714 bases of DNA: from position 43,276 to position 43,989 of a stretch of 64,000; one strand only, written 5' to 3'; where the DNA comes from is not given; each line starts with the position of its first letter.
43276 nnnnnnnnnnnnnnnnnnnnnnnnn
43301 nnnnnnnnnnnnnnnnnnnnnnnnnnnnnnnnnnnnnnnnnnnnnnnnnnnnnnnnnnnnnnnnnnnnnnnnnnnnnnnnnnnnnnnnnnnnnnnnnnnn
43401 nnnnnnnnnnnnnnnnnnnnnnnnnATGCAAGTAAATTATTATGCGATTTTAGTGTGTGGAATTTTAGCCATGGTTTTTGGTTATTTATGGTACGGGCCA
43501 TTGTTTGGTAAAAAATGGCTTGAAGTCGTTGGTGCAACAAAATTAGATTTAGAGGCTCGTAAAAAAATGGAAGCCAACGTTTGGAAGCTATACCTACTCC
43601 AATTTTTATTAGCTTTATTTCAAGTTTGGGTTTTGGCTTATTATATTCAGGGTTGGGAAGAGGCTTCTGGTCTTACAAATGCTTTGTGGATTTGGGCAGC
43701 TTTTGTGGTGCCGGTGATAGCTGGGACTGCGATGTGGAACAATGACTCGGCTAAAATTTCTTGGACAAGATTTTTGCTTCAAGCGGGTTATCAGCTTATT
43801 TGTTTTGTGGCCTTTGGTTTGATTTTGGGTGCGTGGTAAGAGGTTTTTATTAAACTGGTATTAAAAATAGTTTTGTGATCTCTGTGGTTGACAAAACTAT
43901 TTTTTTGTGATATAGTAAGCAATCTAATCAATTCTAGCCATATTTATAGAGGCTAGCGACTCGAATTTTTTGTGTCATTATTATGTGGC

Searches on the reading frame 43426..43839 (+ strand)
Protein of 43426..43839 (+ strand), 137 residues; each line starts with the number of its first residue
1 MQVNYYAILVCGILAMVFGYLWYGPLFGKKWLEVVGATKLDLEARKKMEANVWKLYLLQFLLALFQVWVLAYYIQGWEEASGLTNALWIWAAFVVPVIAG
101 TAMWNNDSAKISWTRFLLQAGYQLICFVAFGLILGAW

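Call 11: search_protein_families(library=pfam, proteins=[window:43426-43839:+], max_evalue=0.001)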
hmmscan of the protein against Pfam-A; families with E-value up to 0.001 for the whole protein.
window:43426-43839:+ (137 aa): 1 family
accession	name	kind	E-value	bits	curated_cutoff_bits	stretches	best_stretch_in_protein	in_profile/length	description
PF08570.15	DUF1761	-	2.7e-21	76.5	31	1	7-135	2-123/123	Protein of unknown function (DUF1761)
